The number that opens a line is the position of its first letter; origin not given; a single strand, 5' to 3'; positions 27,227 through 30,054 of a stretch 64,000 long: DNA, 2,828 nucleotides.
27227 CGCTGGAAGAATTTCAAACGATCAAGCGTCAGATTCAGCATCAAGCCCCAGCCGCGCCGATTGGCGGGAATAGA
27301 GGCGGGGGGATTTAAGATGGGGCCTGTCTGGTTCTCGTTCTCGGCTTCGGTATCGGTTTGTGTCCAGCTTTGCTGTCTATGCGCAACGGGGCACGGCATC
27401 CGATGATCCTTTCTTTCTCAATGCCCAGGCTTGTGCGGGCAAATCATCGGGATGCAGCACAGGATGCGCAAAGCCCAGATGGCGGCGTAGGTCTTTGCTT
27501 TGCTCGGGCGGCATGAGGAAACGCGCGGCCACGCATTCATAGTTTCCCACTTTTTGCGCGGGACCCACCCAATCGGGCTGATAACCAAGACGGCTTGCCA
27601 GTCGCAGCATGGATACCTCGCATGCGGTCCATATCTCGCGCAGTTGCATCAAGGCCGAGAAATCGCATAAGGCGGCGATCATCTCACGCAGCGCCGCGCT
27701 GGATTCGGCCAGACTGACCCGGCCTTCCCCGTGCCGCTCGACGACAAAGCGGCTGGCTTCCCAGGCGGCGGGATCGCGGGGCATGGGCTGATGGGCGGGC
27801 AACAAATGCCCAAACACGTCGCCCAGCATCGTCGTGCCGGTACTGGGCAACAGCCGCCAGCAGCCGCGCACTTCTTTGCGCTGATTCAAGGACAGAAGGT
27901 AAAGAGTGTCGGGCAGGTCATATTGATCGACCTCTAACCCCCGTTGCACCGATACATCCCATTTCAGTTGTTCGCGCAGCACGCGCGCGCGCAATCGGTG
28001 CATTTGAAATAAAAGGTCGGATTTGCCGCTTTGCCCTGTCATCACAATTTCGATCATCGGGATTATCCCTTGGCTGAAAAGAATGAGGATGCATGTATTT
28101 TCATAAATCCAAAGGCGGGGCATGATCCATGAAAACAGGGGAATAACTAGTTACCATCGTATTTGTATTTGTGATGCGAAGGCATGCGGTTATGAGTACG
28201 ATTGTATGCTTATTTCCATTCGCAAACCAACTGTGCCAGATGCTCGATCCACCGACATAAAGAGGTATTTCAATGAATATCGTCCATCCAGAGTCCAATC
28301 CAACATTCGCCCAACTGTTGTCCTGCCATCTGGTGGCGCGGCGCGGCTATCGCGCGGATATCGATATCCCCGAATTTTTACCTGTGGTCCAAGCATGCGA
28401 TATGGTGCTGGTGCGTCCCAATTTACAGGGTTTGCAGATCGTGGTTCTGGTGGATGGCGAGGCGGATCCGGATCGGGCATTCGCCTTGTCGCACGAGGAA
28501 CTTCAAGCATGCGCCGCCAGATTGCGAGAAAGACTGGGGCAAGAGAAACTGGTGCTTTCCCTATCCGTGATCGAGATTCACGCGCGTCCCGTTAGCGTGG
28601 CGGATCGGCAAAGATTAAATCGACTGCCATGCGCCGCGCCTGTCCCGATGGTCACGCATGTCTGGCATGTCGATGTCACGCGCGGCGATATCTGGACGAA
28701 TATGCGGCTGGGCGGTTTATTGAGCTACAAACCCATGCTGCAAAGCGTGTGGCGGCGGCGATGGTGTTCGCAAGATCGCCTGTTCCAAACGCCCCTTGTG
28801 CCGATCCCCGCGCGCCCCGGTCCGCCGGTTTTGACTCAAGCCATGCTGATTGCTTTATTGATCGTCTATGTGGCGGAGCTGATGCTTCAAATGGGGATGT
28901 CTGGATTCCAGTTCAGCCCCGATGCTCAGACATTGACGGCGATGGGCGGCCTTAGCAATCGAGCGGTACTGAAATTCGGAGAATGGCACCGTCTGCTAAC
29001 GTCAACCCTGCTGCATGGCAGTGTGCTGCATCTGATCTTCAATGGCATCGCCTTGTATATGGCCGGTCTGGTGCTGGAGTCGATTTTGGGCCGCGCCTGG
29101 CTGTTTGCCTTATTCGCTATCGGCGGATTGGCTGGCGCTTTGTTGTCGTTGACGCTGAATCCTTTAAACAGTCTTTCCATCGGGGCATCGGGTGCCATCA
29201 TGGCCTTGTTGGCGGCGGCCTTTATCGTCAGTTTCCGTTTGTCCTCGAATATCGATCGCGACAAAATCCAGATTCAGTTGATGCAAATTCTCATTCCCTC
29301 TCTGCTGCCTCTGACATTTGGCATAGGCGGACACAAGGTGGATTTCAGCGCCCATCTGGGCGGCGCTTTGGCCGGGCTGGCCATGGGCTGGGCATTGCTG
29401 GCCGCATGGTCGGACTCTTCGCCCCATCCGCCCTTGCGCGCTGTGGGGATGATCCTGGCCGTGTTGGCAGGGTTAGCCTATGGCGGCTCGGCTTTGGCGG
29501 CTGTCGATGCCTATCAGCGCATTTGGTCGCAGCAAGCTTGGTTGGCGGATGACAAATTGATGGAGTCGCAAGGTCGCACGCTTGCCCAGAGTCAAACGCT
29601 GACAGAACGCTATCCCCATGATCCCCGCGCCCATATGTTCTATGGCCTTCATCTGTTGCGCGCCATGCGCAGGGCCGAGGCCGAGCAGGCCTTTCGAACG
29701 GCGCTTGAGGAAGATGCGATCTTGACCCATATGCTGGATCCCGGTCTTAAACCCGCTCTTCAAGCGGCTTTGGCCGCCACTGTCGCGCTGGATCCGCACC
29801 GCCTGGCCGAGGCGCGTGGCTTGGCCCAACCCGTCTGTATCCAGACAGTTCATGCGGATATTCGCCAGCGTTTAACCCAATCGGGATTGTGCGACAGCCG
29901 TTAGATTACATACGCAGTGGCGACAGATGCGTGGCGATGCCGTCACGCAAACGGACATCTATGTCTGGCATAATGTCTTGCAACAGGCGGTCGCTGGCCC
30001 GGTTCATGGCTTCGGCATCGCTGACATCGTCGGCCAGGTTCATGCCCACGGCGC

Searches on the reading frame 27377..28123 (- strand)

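Call 20: search_protein_families(library=pfam, proteins=[window:27377-28123:-], max_evalue=0.001)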
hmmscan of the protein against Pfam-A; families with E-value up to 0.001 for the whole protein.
window:27377-28123:- (248 aa): 1 family
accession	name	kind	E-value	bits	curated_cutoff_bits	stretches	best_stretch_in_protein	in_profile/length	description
PF00765.23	Autoind_synth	-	3.1e-30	105.5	24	1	39-203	11-174/183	Autoinducer synthase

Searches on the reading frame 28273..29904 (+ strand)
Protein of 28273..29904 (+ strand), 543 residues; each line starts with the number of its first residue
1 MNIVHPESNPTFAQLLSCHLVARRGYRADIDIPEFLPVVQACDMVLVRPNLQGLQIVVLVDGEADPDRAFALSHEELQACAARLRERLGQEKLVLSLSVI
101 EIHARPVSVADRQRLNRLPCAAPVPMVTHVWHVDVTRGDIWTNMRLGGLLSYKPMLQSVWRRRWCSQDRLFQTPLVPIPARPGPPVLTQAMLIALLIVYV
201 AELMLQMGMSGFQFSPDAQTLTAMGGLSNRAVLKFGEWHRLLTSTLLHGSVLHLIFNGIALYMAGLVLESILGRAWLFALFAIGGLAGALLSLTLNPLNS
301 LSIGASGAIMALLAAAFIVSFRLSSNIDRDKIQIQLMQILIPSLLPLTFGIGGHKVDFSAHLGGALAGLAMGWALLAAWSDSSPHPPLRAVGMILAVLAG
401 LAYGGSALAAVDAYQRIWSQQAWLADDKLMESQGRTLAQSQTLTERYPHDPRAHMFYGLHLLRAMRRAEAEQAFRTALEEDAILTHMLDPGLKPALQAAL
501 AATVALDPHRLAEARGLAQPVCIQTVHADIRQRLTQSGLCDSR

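Call 20: search_protein_families(library=pfam, proteins=[window:28273-29904:+], max_evalue=0.001)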
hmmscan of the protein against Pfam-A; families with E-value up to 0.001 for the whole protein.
window:28273-29904:+ (543 aa): 1 family
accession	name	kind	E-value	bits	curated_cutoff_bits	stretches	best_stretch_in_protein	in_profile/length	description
PF01694.28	Rhomboid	-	1e-27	97.5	22.6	1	236-376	2-141/143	Rhomboid domain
